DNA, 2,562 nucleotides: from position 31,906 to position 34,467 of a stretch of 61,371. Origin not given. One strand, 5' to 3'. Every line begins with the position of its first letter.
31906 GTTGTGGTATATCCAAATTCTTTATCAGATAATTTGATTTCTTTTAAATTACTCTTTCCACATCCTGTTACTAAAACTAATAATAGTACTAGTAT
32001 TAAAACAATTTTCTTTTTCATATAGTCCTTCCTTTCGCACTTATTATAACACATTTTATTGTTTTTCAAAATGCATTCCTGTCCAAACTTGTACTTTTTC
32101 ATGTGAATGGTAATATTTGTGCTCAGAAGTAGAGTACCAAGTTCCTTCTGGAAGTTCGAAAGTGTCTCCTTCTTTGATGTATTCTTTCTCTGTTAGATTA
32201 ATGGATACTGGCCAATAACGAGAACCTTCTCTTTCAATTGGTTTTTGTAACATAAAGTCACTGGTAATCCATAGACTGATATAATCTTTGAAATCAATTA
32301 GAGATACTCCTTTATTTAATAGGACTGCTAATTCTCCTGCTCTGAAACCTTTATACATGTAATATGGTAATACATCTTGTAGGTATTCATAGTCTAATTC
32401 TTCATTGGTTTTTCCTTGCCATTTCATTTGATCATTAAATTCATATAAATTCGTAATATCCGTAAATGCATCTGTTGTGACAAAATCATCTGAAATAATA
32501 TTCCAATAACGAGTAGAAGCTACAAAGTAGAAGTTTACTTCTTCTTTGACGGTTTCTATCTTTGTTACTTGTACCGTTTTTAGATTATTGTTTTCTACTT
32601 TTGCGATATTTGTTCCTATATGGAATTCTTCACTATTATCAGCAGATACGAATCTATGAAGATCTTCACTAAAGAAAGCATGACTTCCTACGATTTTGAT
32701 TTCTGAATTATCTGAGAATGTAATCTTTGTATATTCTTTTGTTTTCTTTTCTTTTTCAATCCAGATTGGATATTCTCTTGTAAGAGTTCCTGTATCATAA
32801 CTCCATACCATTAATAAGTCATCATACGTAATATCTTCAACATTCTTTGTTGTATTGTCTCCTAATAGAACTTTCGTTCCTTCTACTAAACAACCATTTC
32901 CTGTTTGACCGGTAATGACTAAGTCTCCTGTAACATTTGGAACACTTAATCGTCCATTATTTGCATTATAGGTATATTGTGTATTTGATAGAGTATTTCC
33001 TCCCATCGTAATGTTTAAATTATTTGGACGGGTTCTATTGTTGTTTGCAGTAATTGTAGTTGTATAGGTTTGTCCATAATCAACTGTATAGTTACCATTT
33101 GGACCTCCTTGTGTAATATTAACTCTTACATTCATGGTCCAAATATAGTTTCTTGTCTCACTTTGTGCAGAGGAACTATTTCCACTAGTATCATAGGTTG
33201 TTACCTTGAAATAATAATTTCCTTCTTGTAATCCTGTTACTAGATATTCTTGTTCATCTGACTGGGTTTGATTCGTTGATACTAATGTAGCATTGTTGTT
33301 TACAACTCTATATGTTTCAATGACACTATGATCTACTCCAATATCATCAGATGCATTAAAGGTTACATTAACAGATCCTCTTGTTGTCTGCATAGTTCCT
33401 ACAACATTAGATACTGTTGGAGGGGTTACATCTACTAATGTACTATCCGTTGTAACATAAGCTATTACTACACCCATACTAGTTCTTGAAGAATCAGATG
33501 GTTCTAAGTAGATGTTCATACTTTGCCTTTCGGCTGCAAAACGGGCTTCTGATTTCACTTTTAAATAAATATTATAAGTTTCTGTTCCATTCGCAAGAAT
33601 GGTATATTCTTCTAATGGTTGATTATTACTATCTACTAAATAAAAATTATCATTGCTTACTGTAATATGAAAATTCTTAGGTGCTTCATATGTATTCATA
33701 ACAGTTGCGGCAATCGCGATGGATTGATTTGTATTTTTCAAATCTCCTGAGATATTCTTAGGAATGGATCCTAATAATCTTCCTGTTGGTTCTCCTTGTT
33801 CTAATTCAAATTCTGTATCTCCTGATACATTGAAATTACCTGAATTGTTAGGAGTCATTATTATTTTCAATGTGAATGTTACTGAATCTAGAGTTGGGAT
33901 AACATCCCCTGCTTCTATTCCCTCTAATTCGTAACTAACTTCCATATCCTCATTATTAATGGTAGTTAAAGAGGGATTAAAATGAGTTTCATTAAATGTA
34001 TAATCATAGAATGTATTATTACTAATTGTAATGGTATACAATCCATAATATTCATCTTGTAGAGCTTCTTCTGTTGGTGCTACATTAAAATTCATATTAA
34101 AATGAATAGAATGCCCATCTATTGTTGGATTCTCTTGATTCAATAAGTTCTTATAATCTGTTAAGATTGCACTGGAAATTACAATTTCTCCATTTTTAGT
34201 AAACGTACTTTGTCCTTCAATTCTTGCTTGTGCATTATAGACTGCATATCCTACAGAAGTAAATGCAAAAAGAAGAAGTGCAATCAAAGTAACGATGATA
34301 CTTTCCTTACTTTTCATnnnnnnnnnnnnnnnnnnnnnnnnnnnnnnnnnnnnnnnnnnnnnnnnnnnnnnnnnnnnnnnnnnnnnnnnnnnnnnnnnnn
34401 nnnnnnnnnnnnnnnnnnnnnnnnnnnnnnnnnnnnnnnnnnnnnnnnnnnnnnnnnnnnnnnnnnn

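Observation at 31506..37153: TasA/SipW-like fibre operon with an expanded gene set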

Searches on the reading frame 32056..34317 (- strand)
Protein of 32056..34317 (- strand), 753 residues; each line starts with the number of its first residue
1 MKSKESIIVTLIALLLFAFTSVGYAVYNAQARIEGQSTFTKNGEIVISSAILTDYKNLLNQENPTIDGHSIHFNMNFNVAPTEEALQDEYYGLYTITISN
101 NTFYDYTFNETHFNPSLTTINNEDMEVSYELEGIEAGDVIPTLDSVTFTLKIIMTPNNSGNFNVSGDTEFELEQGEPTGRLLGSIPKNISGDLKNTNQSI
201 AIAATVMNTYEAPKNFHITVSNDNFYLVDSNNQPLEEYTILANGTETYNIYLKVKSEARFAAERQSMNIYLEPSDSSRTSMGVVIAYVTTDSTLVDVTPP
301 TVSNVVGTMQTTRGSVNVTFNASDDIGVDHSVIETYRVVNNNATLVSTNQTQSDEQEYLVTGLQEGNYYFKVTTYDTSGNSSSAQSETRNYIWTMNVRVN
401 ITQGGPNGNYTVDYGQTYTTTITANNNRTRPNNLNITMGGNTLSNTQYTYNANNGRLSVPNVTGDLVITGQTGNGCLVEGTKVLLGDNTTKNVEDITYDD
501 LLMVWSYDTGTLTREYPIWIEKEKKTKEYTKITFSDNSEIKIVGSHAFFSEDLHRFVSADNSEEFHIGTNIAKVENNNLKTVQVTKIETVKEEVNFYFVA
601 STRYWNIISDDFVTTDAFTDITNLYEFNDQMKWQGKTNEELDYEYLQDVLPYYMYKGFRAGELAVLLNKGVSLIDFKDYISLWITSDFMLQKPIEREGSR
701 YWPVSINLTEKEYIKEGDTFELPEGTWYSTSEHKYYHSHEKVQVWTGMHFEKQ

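Call 3: search_protein_families(library=pfam, proteins=[window:32056-34317:-], max_evalue=0.1)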
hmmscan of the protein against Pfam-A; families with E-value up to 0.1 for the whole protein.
window:32056-34317:- (753 aa): 6 families
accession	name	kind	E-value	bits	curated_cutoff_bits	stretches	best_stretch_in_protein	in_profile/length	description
PF16389.11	DUF4998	-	3.4e-05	23.9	29.1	1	316-388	35-106/199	Domain of unknown function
PF07495.19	Y_Y_Y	-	0.0036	17.6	26.6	0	348-385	24-57/65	Y_Y_Y domain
PF22352.2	K319L-like_PKD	-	0.011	16.2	27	1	348-385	43-79/84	K319L-like, PKD domain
PF01079.26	Hint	-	0.015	15.3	29.7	1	474-592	11-137/213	Hint module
PF07316.16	DUF1463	-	0.016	15.5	25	1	524-563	83-122/137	Protein of unknown function (DUF1463)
PF05203.21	Hom_end_hint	-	0.06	13.8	32.1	0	476-503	1-28/228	Hom_end-associated Hint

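Call 4: search_protein_families(library=ncbifam, proteins=[window:32056-34317:-], max_evalue=0.1)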
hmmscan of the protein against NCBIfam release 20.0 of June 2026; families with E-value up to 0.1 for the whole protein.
window:32056-34317:- (753 aa): 2 families
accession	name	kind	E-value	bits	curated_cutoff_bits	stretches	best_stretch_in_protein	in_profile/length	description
TIGR01445.1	intein_Nterm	domain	7.3e-05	23.7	24.5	1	476-549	1-82/83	intein N-terminal splicing region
NF038136.1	rSAM_Rv_intein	exception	0.00031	19.7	700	1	476-604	76-203/574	intein-containing Rv2578c family radical SAM protein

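Call 24: find_homologous_proteins(query=window:32056-34317:-, max_evalue=0.001)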
Query window:32056-34317:- (753 aa): 122 proteins with E <= 0.001 among 8000 candidates; the best 120 are listed.
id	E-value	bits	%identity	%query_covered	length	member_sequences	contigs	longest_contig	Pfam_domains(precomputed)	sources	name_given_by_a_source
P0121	0.0e+0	1669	99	100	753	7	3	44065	-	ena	-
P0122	0.0e+0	1191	72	100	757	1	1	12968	-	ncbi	-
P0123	0.0e+0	1112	67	100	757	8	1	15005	-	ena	-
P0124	7.8e-290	982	60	100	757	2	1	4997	-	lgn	-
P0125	1.1e-285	968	59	100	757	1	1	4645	-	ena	-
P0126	7.7e-270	916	56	100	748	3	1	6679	-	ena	-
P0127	8.4e-269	912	57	100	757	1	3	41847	-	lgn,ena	-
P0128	1.4e-265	901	55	100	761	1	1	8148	-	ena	-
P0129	1.9e-265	901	55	100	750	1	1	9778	-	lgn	-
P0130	1.7e-264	898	55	100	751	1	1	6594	-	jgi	-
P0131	8.6e-264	896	55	100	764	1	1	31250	PF11614.15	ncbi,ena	-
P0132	1.1e-262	892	55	100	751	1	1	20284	-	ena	-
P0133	4.0e-260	883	55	100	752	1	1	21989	-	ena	-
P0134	4.0e-259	880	55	100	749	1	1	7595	-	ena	-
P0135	4.7e-259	880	54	100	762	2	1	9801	-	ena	-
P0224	1.6e-46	177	31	62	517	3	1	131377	-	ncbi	-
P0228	6.7e-22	96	34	26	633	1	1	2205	-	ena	-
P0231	3.7e-18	84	34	24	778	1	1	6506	-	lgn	-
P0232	5.3e-17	80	28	38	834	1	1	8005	-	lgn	-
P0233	3.9e-16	77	35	21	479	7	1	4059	-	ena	-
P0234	1.3e-13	69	32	19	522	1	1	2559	-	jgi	jgi:hypothetical protein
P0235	7.6e-13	66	30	25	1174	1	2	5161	PF24996.1,PF07646.22,PF24681.2,PF13854.13,PF13415.13,PF24981.2,PF01344.32,PF25210.2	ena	-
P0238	1.5e-11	62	30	22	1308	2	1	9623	-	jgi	jgi:hypothetical protein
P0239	1.7e-10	58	26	25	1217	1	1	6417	-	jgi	jgi:hypothetical protein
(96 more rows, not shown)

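Call 52: predict_structure(alignment_id=A2)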
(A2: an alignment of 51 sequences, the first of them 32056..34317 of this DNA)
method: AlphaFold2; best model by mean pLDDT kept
length: 753 residues; sequences in the alignment: 51
mean_pLDDT: 85.4   pTM: 0.44
mean pLDDT of the five models: 85.4, 84.9, 84.0, 83.6, 82.6
residues with pLDDT >= 90: 356; 70-90: 328; 50-70: 44; < 50: 25
segments of 3 or more residues with pLDDT < 50: 23-41
pLDDT, mean of each block of 10 residues (from residue 1): 61 77 44 32 77 92 87 89 85 90 73 66 75 77 84 88 83 58 84 87 88 90 91 92 88 90 87 84 88 84 91 88 85 96 94 86 95 91 95 93 78 87 64 85 82 77 88 74 95 95 95 95 87 95 92 93 92 93 94 91 93 88 89 88 92 90 82 78 78 91 93 96 96 94 96 93
secondary structure, 60 per line:
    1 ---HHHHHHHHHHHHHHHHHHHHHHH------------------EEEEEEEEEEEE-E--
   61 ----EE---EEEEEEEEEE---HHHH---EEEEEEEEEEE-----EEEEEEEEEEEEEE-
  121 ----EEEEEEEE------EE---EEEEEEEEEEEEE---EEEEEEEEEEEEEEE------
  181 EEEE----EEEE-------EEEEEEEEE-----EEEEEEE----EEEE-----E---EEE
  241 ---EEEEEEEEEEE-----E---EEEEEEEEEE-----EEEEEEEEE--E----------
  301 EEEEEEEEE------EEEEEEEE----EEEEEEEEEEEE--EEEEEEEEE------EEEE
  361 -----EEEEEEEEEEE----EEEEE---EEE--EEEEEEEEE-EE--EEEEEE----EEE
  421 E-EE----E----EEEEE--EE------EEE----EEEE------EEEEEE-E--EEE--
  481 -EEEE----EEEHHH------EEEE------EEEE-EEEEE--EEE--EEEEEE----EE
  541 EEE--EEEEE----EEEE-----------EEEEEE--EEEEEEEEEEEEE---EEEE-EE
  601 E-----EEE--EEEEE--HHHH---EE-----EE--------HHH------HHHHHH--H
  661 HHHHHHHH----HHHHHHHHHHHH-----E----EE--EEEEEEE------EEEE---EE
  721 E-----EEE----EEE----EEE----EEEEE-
elements in order (helices of 4 or more, strands of 3 or more residues): H4-26 E45-56 E70-79 H83-86 E90-100 E106-119 E125-132 E144-156 E160-174 E181-184 E189-192 E200-208 E214-220 E225-228 E238-240 E244-254 E264-273 E279-287 E301-309 E316-323 E328-339 E342-350 E357-360 E366-376 E381-385 E389-391 E394-402 E408-413 E418-421 E434-438 E449-451 E456-459 E466-471 E476-478 E482-485 E490-492 E502-505 E512-515 E517-521 E524-526 E529-534 E539-543 E546-550 E555-558 E570-575 E578-590 E594-597 E599-601 E607-609 E612-616 H619-622 H652-657 H660-668 H673-684 E699-705 E712-715 E719-721 E727-729 E734-736 E741-743 E748-752

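Call 57: fold_search(model_id=the predicted structure, library=pdb)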
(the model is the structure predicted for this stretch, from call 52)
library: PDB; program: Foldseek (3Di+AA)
matches with E <= 10: 1794; with E <= 0.001: 183
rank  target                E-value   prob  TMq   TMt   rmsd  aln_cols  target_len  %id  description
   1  7sqc_O0               9.8e-09  1.00  0.12  0.08  42.2       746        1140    7  Ciliary C1 central pair apparatus isolated from Chlamydomonas reinhardtii (released 2022-04-13)
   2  6rpq                  8.1e-08  1.00  0.18  0.50   9.2       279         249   14  Crystal structure of PhoCDC21-1 intein (released 2019-08-14)
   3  6y75_A                9.8e-08  1.00  0.17  0.78   2.9       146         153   16  BIL2 domain from T.thermophila BUBL1 locus (C1A-N143A) (released 2021-02-03)
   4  7sqc_2A               1.4e-07  1.00  0.13  0.13  44.8       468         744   11  Ciliary C1 central pair apparatus isolated from Chlamydomonas reinhardtii (released 2022-04-13)
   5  6y75_B                1.6e-07  1.00  0.17  0.79   3.0       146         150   17  BIL2 domain from T.thermophila BUBL1 locus (C1A-N143A) (released 2021-02-03)
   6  8a1f_B                2.0e-07  1.00  0.08  0.15  23.4       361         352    8  Human PTPRK N-terminal domains MAM-Ig-FN1 (released 2023-03-15)
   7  8a1f_A                2.3e-07  1.00  0.08  0.15  22.6       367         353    8  Human PTPRK N-terminal domains MAM-Ig-FN1 (released 2023-03-15)
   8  7sqc_2B               3.0e-07  1.00  0.14  0.14  44.4       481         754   11  Ciliary C1 central pair apparatus isolated from Chlamydomonas reinhardtii (released 2022-04-13)
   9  6tmm_AAA              3.2e-07  1.00  0.17  0.76   3.0       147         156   17  BIL2 domain from T.thermophila BUBL1 locus (C1A-N143A) (released 2020-12-16)
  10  9i1y_A                3.6e-07  1.00  0.13  0.29  11.1       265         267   12  WxLIP from Enterococcus faecium (released 2026-01-28)
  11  6tmm_BBB              4.2e-07  1.00  0.17  0.78   3.0       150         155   17  BIL2 domain from T.thermophila BUBL1 locus (C1A-N143A) (released 2020-12-16)
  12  9i25_C                4.6e-07  1.00  0.14  0.31  10.7       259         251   12  WxLIP from Enterococcus faecium locus A bound to long WxL (released 2026-01-28)
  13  9i1y_B                6.7e-07  1.00  0.13  0.31  10.9       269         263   11  WxLIP from Enterococcus faecium (released 2026-01-28)
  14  9ijj_h                9.3e-07  1.00  0.13  0.07  42.8       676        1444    9  In situ structure of the central apparatus in mouse sperm axoneme. (released 2025-06-04)
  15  2v5y                  1.4e-06  0.98  0.10  0.12  46.1       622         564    9  Crystal structure of the receptor protein tyrosine phosphatase mu ectodomain (released 2007-09-11)
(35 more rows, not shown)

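Call 62: search_protein_families(library=phrogs, proteins=[P0228, P0231, P0232, P0233, P0234, P0235, P0238, P0239], max_evalue=0.001)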
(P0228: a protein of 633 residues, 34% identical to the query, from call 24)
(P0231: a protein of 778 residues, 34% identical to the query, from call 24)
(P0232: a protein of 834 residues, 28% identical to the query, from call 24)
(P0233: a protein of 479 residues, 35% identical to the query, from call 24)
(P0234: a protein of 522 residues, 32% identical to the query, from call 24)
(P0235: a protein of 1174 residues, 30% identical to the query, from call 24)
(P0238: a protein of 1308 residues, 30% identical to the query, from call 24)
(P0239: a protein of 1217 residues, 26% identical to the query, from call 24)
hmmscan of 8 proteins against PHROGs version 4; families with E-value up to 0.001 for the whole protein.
P0228 (633 aa): 0 families

P0231 (778 aa): 0 families

P0232 (834 aa): 0 families

P0233 (479 aa): 0 families

P0234 (522 aa): 0 families

P0235 (1174 aa): 1 family
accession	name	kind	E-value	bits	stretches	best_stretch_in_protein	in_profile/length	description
phrog_16120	-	head and packaging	2.5e-19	70.6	2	220-406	230-415/511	virion structural protein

P0238 (1308 aa): 0 families

P0239 (1217 aa): 0 families

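Call 64: fold_search(model_id=the predicted structure, library=viral)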
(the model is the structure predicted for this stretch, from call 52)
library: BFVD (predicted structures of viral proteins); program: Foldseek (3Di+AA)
matches with E <= 10: 1183; with E <= 0.001: 224
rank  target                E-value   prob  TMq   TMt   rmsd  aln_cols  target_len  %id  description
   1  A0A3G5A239            9.2e-16  1.00  0.25  0.35  20.2       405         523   18  Hedgehog/Intein (Hint) domain-containing protein [Gaeavirus sp.]
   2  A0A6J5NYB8            3.2e-10  1.00  0.16  0.29  32.1       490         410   12  Fibronectin type III [uncultured Caudovirales phage]
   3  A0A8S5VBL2            1.1e-09  1.00  0.20  0.61   8.2       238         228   17  Hint (Hedgehog/Intein) domain N-terminal region [Myoviridae sp. ctbEa13]
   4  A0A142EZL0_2          1.1e-09  1.00  0.16  0.13  29.6       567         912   10  (no name in the UniProt tables at hand)
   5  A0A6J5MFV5            2.4e-09  1.00  0.17  0.28  24.1       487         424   13  Fibronectin type III [uncultured Caudovirales phage]
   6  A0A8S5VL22            1.1e-08  1.00  0.14  0.14  35.2       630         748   11  (no name in the UniProt tables at hand)
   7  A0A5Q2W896            6.2e-08  1.00  0.12  0.12  41.3       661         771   11  (no name in the UniProt tables at hand)
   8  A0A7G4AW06            1.1e-07  1.00  0.15  0.11  36.2       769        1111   11  Minor tail protein [Streptomyces phage Coruscant]
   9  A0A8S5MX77            2.3e-07  1.00  0.12  0.14  36.3       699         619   10  Interleukin-6 receptor subunit beta Receptor, Fibronectin Type III [Siphoviridae sp. ct91l7]
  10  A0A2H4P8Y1            2.6e-07  1.00  0.17  0.19   6.0       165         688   18  Terminase large subunit [Corynebacterium phage PotatoChip]
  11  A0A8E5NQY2            2.9e-07  1.00  0.11  0.07  50.3       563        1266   12  (no name in the UniProt tables at hand)
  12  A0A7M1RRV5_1          3.2e-07  0.98  0.12  0.08  27.5       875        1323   10  Internalin-like protein [uncultured phage cr52_1]
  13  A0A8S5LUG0            3.5e-07  1.00  0.12  0.11  43.5       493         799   12  Uncharacterized protein [Siphoviridae sp. ctM3g2]
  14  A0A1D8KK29            5.6e-07  0.99  0.09  0.11  56.1       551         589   12  Virion structural protein [Synechococcus phage S-CAM3]
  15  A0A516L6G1            5.9e-07  1.00  0.17  0.35  19.8       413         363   12  (no name in the UniProt tables at hand)
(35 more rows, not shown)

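Call 85: find_encoding_contigs(protein=P0224, flank=7000, max_places=2)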
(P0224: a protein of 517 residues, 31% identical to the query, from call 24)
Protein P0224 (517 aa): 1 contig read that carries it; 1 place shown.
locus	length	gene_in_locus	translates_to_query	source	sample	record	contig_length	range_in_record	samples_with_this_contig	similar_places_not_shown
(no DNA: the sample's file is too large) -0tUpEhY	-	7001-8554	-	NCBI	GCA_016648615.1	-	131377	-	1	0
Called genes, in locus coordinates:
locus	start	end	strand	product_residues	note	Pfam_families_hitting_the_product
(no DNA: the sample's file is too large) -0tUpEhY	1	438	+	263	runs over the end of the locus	PF00398:RrnaAD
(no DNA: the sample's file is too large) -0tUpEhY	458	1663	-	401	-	PF00375:SDF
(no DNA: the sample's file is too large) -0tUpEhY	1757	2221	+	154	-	-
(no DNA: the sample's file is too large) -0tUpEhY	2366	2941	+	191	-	-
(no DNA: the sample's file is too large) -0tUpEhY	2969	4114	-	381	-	PF16403:Bact_surface_Ig-like (weak), PF01183:Glyco_hydro_25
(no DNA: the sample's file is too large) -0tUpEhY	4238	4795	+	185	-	-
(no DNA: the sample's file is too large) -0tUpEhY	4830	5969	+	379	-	PF10502:Peptidase_S26 (faint)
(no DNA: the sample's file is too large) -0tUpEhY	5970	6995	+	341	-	PF17231:DUF5305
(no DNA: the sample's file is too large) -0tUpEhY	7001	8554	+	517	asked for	-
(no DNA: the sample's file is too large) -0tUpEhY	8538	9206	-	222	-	PF01790:LGT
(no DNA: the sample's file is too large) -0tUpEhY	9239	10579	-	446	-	PF21799:MurD-like_N, PF08245:Mur_ligase_M, PF02875:Mur_ligase_C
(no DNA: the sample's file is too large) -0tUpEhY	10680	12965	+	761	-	-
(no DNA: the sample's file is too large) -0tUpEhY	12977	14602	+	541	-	PF01368:DHH (weak), PF00571:CBS (faint), PF07085:DRTGG, PF01368:DHH, PF02833:DHHA2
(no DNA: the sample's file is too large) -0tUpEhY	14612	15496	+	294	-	-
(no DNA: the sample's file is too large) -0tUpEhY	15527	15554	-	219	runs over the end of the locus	PF00625:Guanylate_kin, PF13671:AAA_33 (faint)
